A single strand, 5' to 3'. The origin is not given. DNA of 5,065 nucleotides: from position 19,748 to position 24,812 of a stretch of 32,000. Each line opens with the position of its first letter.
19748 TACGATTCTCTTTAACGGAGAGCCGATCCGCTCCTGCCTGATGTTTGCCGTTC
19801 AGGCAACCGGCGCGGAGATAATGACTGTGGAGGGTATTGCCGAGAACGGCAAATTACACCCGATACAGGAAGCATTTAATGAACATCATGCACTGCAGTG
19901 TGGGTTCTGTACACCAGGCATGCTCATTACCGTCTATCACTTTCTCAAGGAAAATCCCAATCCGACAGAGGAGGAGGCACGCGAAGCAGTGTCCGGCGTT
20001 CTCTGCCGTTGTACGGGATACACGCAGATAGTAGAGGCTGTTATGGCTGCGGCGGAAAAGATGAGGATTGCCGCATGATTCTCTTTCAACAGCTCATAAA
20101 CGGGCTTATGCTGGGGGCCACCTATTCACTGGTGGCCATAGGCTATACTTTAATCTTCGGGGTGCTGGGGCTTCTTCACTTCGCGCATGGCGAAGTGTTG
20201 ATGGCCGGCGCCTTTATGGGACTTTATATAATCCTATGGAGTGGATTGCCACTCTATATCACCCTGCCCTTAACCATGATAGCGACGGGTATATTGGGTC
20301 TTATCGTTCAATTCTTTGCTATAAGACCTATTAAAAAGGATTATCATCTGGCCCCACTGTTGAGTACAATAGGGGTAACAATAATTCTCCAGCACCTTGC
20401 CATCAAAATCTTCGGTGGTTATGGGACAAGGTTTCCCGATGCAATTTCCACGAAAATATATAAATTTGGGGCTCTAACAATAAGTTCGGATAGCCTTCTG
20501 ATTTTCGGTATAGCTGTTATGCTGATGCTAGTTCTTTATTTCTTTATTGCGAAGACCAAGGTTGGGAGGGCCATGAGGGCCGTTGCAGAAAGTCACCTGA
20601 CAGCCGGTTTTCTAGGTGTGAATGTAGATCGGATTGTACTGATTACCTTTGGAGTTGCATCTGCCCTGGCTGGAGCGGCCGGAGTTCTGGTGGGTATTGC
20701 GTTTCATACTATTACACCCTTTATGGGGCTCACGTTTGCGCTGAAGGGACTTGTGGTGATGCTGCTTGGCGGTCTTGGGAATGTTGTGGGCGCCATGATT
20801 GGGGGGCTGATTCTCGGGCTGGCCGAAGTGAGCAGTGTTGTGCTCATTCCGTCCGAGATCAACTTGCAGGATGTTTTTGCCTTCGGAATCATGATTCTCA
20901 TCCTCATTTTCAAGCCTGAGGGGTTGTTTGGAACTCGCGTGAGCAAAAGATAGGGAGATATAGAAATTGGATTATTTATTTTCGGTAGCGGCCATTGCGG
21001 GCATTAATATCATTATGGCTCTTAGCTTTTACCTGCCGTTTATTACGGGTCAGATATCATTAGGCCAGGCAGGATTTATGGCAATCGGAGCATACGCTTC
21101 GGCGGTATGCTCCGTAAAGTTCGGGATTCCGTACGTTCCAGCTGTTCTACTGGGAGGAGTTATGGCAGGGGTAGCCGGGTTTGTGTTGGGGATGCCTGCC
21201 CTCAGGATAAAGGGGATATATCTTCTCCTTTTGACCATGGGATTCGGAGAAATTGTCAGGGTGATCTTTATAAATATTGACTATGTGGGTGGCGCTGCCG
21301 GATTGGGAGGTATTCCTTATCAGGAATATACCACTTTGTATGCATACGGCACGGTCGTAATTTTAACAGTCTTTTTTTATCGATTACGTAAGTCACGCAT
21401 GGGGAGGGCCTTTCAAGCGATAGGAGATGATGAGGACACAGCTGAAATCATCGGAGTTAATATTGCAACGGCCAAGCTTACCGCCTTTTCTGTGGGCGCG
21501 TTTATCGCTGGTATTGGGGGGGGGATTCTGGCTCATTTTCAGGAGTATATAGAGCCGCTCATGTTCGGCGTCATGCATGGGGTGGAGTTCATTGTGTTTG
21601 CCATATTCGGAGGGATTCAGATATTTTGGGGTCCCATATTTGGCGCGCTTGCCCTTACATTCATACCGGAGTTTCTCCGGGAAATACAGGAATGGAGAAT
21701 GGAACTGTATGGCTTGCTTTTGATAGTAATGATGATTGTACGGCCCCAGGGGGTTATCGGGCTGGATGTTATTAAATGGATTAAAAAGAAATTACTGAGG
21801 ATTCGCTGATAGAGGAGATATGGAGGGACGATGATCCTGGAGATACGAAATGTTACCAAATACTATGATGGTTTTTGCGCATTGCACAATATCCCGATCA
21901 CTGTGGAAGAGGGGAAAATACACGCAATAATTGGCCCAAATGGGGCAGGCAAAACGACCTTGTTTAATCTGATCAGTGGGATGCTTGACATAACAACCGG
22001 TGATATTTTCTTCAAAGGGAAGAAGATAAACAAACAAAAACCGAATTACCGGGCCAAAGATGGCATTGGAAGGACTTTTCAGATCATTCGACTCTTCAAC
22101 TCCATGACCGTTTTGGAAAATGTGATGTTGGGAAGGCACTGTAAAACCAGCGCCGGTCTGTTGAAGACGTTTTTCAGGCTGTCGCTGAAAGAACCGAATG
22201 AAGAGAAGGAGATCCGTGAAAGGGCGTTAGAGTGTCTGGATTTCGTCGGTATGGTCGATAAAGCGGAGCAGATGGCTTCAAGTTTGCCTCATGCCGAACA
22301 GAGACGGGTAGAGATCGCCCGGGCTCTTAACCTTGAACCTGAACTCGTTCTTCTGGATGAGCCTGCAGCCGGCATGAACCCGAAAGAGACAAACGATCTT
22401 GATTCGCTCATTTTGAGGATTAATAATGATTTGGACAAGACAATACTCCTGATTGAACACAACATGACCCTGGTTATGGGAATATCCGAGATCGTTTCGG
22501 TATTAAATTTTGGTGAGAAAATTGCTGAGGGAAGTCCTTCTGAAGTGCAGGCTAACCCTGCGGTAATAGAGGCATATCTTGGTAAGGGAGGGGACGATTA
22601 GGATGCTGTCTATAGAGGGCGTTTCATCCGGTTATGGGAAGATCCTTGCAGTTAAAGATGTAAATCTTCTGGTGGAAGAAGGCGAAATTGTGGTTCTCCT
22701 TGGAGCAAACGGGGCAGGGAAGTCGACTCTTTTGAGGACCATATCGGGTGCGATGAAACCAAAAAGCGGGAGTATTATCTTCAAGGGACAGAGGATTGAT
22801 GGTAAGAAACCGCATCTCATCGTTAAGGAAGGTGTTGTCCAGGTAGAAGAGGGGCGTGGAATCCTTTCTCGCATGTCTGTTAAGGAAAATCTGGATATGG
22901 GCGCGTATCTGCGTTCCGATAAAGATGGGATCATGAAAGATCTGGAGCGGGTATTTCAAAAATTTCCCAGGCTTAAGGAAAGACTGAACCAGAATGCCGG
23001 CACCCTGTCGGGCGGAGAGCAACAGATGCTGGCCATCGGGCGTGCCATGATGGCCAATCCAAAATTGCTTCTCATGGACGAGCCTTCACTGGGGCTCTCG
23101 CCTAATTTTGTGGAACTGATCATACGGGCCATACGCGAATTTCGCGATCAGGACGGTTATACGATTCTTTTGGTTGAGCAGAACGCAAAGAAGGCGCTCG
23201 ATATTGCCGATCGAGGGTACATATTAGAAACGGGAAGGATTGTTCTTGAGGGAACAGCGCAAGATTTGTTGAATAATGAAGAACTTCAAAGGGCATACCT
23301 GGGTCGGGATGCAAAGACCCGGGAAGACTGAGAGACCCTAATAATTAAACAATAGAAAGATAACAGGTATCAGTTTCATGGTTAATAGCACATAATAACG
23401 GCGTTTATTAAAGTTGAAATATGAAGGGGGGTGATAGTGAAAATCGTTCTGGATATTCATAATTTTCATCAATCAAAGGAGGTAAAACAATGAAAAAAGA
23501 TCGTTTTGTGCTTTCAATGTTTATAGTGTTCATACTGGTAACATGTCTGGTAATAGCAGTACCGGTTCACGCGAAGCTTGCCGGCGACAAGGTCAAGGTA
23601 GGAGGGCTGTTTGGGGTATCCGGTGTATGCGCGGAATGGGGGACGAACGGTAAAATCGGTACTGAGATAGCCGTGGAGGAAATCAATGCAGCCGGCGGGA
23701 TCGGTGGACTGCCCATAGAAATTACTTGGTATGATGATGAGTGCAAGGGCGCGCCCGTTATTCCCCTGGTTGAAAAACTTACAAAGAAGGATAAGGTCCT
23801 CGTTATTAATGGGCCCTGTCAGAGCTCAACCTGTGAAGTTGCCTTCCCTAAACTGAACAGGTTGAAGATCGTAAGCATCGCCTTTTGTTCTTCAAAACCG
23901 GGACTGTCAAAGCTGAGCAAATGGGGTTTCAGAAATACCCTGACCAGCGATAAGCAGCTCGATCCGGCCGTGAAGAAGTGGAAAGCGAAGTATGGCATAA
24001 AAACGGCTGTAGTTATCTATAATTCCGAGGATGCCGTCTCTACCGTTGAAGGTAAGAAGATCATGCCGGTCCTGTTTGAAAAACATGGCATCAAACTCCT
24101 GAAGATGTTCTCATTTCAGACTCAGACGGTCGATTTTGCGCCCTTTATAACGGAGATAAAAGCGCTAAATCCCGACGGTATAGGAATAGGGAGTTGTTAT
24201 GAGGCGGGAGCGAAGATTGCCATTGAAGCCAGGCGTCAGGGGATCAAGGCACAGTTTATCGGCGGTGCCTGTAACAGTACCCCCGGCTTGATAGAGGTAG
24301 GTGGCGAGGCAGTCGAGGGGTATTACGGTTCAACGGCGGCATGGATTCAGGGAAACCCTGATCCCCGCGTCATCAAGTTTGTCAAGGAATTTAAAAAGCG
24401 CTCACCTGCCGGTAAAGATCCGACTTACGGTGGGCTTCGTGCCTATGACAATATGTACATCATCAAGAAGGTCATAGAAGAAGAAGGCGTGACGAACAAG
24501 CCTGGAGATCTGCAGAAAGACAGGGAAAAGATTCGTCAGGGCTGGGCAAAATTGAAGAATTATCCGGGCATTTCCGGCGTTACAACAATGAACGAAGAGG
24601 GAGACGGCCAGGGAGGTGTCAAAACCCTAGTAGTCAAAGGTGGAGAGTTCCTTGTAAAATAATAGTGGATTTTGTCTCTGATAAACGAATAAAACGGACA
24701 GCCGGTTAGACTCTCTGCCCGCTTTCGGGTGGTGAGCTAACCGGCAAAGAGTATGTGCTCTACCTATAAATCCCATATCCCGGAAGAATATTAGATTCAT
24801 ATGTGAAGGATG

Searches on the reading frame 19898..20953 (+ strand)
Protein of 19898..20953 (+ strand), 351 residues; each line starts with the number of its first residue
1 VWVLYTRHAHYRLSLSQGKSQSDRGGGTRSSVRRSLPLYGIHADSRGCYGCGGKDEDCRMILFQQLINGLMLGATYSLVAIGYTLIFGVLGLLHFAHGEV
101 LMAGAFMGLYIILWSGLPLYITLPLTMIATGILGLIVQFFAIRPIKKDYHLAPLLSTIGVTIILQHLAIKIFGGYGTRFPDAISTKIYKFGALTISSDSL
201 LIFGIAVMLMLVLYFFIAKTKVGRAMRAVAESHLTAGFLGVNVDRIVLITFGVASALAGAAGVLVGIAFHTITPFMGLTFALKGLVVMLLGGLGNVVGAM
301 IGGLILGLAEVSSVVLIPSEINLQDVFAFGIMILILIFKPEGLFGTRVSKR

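Call 5: search_protein_families(library=pfam, proteins=[window:19898-20953:+])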
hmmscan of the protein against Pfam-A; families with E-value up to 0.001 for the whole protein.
window:19898-20953:+ (351 aa): 1 family
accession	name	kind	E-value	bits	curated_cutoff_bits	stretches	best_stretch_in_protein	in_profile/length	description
PF02653.21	BPD_transp_2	-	3.7e-43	148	26.8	1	66-336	2-269/269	Branched-chain amino acid transport system / permease component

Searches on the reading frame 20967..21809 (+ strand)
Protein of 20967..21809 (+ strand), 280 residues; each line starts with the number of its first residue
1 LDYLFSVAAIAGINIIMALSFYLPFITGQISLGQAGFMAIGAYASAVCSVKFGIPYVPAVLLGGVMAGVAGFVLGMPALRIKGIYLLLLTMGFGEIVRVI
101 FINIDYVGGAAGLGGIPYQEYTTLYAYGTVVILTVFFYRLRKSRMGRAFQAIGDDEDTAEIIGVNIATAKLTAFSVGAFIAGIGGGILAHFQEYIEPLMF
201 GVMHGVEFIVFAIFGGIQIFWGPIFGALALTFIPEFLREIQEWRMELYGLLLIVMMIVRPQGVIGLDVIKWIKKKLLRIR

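Call 5: search_protein_families(library=pfam, proteins=[window:20967-21809:+])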
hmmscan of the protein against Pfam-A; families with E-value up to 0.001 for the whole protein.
window:20967-21809:+ (280 aa): 1 family
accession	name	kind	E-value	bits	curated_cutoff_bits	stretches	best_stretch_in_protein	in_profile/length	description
PF02653.21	BPD_transp_2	-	3.3e-35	122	26.8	1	4-258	2-267/269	Branched-chain amino acid transport system / permease component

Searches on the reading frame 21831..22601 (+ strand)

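Call 5: search_protein_families(library=pfam, proteins=[window:21831-22601:+])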
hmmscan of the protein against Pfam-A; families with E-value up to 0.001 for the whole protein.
window:21831-22601:+ (256 aa): 7 families
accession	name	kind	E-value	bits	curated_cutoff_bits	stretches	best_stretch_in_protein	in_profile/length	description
PF00005.33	ABC_tran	-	4.7e-30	105.4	25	1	18-179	1-136/137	ABC transporter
PF12399.14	BCA_ABC_TP_C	-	2.3e-13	49.9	25.5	1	229-253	1-25/27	Branched-chain amino acid ATP-binding cassette transporter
PF13304.12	AAA_21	-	8.7e-07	29.7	27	1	30-61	1-26/304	AAA domain, putative AbiEii toxin, Type IV TA system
PF13476.12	AAA_23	-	0.00012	23.2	27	1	4-56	3-47/201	AAA domain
PF13166.12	AAA_13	-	0.00016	20.9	36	1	29-157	17-127/713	AAA domain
PF13175.12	AAA_15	-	0.00026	21.2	32.1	1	18-133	14-92/374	AAA ATPase domain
PF01926.29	MMR_HSR1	-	0.00066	20.2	21.9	0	32-86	3-48/113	50S ribosome-binding GTPase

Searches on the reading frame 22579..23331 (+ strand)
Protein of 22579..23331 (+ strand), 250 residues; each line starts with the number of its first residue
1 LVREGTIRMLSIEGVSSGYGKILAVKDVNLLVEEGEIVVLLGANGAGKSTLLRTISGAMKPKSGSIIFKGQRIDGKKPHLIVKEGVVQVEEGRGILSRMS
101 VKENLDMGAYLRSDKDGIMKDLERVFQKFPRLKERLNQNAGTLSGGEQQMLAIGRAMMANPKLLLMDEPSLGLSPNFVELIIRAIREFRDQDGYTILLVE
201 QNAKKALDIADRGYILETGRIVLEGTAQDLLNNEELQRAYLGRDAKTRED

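Call 5: search_protein_families(library=pfam, proteins=[window:22579-23331:+])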
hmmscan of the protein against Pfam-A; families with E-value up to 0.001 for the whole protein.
window:22579-23331:+ (250 aa): 5 families
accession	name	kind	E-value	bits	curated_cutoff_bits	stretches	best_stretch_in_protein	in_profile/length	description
PF00005.33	ABC_tran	-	3.9e-32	112.1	25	1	25-170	1-136/137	ABC transporter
PF13304.12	AAA_21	-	1.3e-10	42.3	27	1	135-196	230-293/304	AAA domain, putative AbiEii toxin, Type IV TA system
PF09818.15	ABC_ATPase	-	0.00036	20.1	23.2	0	32-58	77-102/283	P-loop domain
PF13555.12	AAA_29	-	0.00065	19.8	27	0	33-63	20-50/61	P-loop containing region of AAA domain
PF03193.22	RsgA_GTPase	-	0.00089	19.6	30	0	32-66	104-137/174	RsgA GTPase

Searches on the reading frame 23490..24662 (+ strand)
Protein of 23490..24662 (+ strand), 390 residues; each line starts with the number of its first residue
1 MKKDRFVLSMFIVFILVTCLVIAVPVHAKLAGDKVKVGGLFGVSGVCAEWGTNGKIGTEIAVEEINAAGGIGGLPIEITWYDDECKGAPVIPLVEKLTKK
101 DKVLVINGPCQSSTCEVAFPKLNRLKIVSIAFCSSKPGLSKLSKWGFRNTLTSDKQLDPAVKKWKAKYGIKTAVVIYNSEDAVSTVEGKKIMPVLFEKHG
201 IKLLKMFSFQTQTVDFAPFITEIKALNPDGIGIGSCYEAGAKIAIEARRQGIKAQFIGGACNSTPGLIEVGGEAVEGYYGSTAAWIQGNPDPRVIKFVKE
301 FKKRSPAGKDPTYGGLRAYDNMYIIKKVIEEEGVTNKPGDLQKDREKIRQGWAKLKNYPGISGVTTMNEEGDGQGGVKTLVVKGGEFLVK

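Call 5: search_protein_families(library=pfam, proteins=[window:23490-24662:+])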
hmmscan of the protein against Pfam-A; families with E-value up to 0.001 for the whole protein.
window:23490-24662:+ (390 aa): 3 families
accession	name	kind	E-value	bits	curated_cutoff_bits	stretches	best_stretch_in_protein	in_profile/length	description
PF13458.12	Peripla_BP_6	-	2.4e-47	162.7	31.7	1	34-375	1-329/343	Periplasmic binding protein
PF13433.12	Peripla_BP_5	-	1.4e-15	57.7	27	1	35-336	1-298/363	Periplasmic binding protein domain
PF01094.35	ANF_receptor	-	1.2e-13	51.3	25.4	1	59-374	7-341/353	Receptor family ligand binding region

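Call 47: search_protein_families(library=ncbifam, proteins=[window:23490-24662:+], max_evalue=0.00001)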
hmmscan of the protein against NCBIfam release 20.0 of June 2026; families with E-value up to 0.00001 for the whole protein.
window:23490-24662:+ (390 aa): 3 families
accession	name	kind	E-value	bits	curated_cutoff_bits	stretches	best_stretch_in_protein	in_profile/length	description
NF011933.0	PRK15404.1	subfamily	1e-21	77.4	477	1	17-333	11-319/370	high-affinity branched-chain amino acid ABC transporter substrate-binding protein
TIGR03407.1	urea_ABC_UrtA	exception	7.8e-12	44.8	492.75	1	35-336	1-301/361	urea ABC transporter substrate-binding protein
TIGR03669.1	urea_ABC_arch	equivalog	2.8e-10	39.7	494.8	1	36-127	2-93/375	urea ABC transporter substrate-binding protein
